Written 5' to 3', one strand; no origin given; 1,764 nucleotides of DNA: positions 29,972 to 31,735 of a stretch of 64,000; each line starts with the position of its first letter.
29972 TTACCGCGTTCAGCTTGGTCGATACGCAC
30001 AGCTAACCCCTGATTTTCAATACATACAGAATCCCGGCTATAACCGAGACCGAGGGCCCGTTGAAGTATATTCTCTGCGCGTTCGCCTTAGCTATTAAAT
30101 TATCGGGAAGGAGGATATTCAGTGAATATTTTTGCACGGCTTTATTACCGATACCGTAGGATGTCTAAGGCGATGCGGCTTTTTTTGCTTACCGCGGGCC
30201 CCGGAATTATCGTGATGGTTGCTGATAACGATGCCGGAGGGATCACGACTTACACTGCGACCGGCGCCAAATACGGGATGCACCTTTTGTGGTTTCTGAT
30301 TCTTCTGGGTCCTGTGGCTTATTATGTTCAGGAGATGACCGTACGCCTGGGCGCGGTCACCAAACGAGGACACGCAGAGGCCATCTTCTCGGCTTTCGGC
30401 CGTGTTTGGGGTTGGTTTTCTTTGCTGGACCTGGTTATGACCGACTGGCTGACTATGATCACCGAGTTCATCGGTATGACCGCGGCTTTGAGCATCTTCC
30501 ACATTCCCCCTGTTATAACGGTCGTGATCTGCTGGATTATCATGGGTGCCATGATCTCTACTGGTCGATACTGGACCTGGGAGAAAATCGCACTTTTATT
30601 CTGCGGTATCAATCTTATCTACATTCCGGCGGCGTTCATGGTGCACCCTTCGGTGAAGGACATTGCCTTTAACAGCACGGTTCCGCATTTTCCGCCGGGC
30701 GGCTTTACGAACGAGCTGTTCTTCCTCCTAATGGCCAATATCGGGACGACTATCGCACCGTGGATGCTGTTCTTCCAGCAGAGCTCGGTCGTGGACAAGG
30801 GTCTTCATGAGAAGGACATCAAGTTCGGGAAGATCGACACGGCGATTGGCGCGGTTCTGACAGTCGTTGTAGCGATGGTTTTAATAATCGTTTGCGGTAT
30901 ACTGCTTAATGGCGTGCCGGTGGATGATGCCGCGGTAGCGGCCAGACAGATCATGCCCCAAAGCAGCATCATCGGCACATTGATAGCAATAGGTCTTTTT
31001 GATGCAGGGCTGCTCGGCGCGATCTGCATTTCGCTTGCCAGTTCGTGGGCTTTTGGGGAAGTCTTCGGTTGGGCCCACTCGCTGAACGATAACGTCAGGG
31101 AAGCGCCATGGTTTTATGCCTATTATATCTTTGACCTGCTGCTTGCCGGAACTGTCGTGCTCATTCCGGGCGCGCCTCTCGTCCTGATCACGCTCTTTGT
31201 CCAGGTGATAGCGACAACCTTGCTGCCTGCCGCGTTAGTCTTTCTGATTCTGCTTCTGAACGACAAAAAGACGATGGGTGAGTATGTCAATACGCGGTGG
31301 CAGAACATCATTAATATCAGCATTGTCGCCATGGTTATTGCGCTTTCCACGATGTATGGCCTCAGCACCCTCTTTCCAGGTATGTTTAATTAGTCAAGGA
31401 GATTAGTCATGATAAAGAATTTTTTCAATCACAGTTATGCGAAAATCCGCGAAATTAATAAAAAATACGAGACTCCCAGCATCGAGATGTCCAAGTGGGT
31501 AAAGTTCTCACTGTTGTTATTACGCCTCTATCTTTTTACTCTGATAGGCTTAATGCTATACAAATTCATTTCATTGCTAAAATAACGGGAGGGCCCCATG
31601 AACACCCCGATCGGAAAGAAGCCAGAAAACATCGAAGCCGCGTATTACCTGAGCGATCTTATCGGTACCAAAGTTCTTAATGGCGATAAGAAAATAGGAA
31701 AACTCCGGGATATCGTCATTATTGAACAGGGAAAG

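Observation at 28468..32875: Putative Mn2+ acquisition module: OprB-type porin, NRAMP, 58-aa membrane peptide and a soluble PRC / MgtE_N / CBS protein, with an upstream palindrome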

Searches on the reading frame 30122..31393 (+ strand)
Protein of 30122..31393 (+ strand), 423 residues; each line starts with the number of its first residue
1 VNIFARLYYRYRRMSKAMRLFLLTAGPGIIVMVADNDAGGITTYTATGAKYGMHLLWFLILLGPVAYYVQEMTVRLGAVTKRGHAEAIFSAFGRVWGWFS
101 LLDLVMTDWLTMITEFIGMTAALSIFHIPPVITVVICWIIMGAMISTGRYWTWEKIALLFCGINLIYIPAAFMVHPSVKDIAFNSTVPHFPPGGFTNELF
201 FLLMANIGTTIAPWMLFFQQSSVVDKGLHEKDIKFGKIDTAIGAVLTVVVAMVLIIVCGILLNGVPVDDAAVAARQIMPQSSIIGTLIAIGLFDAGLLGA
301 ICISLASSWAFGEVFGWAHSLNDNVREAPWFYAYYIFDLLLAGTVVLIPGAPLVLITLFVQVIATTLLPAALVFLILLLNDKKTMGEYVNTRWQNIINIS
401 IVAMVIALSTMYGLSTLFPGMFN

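Call 4: search_protein_families(library=pfam, proteins=[window:30122-31393:+], max_evalue=0.01)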
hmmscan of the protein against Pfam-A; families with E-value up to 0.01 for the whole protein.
window:30122-31393:+ (423 aa): 1 family
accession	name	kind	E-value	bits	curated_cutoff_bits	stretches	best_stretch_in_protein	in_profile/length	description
PF01566.24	Nramp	-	2.9e-71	240.8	29.8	1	41-391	1-356/357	Natural resistance-associated macrophage protein-like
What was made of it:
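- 30122..31393 (+): NRMT-type SLC11/NRAMP transporter (423 aa, GTG start, SD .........). Pfam Nramp (call 4).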

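Call 22: search_solved_structures(query=window:30122-31390:+, max_evalue=0.001, show_alignments=2)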
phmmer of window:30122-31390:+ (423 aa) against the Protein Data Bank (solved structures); distinct sequences matched with E-value up to 0.001: 19.
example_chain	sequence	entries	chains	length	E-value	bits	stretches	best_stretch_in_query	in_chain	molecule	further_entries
7qia_A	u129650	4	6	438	7.8e-60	206.3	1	13-403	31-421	Divalent metal cation transporter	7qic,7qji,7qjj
10ky_A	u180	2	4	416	5.5e-17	65.1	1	24-411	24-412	Divalent metal cation transporter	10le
8e6i_A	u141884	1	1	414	3.7e-13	52.5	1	15-409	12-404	Divalent metal cation transporter MntH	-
8e6l_A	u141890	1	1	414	1.1e-12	51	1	15-409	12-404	Divalent metal cation transporter MntH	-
5m94_A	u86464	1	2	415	1.7e-12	50.4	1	32-410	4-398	Divalent metal cation transporter MntH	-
5m95_A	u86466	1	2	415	1.9e-12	50.2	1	33-410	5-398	Divalent metal cation transporter MntH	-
7phq_B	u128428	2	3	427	1.9e-12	50.2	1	33-410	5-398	Divalent metal cation transporter MntH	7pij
8e5s_A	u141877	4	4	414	2e-12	50.1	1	15-409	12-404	Divalent metal cation transporter MntH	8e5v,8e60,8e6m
6d91_A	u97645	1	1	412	3.6e-12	49.2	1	12-409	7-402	Divalent metal cation transporter MntH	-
8e6n_A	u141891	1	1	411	4.1e-12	49.1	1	10-409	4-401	Divalent metal cation transporter MntH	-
8e6h_A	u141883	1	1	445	4.7e-11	45.6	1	16-409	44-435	Divalent metal cation transporter MntH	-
6c3i_A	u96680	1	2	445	1.2e-10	44.3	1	17-409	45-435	Divalent metal cation transporter MntH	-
5kte_A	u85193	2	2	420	1.8e-10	43.6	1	17-409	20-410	Divalent metal cation transporter MntH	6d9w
6tl2_A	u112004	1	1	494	6.4e-08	35.3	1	20-301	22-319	Divalent metal cation transporter MntH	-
5m87_A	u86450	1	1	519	1e-07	34.6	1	20-301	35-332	Divalent metal cation transporter MntH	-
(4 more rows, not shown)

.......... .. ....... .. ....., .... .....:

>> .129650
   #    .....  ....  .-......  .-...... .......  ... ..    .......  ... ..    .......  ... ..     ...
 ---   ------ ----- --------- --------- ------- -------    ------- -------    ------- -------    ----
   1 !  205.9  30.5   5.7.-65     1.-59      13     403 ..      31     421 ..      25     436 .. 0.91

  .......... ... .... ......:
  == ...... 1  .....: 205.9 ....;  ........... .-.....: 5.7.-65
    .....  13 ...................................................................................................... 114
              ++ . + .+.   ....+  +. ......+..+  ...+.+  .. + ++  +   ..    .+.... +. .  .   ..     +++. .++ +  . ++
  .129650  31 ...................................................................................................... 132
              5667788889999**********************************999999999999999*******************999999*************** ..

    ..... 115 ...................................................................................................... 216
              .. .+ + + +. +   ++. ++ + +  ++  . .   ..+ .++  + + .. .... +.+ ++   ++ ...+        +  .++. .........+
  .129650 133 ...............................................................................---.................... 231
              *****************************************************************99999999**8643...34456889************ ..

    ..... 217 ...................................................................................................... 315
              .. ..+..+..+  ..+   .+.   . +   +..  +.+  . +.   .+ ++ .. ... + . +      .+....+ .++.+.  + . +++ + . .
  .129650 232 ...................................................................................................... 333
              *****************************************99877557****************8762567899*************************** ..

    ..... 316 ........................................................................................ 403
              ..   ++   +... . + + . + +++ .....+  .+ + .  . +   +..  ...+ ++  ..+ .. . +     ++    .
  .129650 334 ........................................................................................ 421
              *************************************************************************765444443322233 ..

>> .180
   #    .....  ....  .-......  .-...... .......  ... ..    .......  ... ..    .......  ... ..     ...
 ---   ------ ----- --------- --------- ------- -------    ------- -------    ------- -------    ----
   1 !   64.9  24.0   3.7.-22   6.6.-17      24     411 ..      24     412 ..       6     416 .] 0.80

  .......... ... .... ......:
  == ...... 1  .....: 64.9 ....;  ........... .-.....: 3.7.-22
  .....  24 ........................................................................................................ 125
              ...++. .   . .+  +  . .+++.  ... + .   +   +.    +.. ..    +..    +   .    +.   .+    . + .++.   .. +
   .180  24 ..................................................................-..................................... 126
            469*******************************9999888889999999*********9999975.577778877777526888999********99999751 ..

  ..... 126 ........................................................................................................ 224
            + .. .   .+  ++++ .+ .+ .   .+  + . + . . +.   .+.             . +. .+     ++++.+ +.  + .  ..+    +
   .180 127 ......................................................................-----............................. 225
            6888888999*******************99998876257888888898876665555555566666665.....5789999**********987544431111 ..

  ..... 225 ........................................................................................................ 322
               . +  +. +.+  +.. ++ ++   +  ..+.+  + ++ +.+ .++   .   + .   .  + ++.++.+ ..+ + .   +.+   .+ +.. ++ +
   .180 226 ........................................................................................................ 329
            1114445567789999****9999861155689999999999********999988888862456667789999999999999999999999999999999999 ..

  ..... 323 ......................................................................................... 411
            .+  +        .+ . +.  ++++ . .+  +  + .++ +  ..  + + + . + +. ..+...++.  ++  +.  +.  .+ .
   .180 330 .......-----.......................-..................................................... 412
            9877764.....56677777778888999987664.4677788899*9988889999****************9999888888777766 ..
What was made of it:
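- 30122..31393 (+): Best solved relative is EleNRMT 7QIA at 206 bits, against 65 bits or less for classical NRAMPs (call 22).
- On NRMT clade of SLC11/NRAMP: The best classical NRAMP scores 65 bits (call 22).
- EleNRMT is by far the closest solved structure (call 22).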

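Call 33: search_protein_families(library=ncbifam, proteins=[window:30122-31393:+], max_evalue=0.01)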
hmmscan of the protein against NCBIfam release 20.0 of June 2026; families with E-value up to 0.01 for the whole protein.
window:30122-31393:+ (423 aa): 3 families
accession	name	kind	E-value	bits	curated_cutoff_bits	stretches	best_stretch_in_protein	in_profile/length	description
NF001923.0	PRK00701.1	subfamily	6.3e-28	97.6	430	1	13-411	25-430/439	Mn(2+) uptake NRAMP transporter MntH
TIGR01197.1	nramp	subfamily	6.9e-15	55.2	272.5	1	25-236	7-219/390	metal ion transporter, metal ion (Mn2+/Fe2+) transporter (Nramp) family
NF037982.1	Nramp_1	equivalog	3.3e-12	46.3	50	1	26-208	1-184/404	Nramp family divalent metal transporter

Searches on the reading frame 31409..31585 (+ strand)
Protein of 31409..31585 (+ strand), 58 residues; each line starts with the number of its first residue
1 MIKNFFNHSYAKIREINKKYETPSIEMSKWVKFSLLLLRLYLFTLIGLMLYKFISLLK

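Call 4: search_protein_families(library=pfam, proteins=[window:31409-31585:+], max_evalue=0.01)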
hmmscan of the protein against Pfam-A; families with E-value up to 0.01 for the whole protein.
window:31409-31585:+ (58 aa): 0 families

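Call 33: search_protein_families(library=ncbifam, proteins=[window:31409-31585:+], max_evalue=0.01)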
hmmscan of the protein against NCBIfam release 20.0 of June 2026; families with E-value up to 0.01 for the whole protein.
window:31409-31585:+ (58 aa): 0 families

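Call 63: find_homologous_proteins(query=window:31409-31582:+, max_evalue=0.001)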
Query seq(58 aa) (58 aa): 57 proteins with E <= 0.001 among 57 candidates.
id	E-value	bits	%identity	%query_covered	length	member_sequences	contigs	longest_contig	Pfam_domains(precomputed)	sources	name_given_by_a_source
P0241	9.0e-29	115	100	100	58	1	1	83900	-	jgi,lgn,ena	-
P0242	4.1e-26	107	91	100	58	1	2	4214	-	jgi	jgi:hypothetical protein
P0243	1.0e-25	105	91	100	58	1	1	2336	-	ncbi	-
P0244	1.7e-24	102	90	100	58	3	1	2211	-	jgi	jgi:hypothetical protein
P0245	1.7e-24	102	84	100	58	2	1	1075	-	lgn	-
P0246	3.6e-23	97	86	100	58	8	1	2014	-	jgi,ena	-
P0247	7.5e-23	96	84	100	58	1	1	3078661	-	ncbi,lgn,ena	-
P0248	9.1e-23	96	84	100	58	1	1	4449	-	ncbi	-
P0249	2.6e-22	95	83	100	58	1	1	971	-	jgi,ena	-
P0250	3.1e-22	94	86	100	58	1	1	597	-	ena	-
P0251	3.8e-22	94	83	100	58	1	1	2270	-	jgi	jgi:hypothetical protein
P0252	8.0e-22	93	78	100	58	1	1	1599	-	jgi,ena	-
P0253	1.2e-21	93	84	100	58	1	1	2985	-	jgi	jgi:hypothetical protein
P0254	1.3e-21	93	81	100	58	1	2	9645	-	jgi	jgi:hypothetical protein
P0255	1.6e-21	92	84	100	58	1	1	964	-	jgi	jgi:hypothetical protein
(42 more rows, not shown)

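Call 71: search_protein_representatives(protein=window:31409-31582:+)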
Query: 58 residues. Proteins with E-value up to 0.001 (for the whole library): 137; up to 1e-10: 5; up to 1e-30: 0. The best 137 are listed.
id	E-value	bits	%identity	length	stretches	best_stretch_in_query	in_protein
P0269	1.6e-20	87.5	81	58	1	1-58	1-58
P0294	5.1e-14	67.3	83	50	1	2-43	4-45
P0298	2.2e-12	62.1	60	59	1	1-57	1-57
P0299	7.6e-11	57.4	62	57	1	6-57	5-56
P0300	1.0e-10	57.0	54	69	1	3-58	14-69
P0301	1.3e-10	56.6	50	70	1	2-55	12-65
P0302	1.4e-10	56.5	55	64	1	2-56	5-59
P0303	1.7e-10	56.3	51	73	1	3-57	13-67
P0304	1.9e-10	56.1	58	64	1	10-57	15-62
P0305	2.0e-10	56.0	53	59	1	1-55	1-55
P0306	2.6e-10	55.7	52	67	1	2-57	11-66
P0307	3.9e-10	55.1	57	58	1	6-56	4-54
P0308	4.9e-10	54.8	50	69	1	2-57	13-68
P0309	5.5e-10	54.7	57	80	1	4-56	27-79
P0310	5.6e-10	54.6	54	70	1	2-57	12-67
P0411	5.3e-05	39.1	44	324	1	12-56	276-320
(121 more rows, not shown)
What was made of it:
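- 31409..31585 (+): 58-aa single-pass membrane protein, an undescribed family. It has 137 representatives at 50% clustering (call 71).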

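Call 76: find_encoding_contigs(protein=P0411, flank=4000, max_places=2)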
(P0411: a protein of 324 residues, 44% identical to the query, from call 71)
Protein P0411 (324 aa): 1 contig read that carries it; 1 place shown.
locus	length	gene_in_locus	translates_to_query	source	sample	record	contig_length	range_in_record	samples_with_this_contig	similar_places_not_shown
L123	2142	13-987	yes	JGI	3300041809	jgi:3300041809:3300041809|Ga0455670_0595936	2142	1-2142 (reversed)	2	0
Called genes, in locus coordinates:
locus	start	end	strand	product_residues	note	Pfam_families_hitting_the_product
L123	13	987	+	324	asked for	PF01566:Nramp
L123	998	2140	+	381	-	?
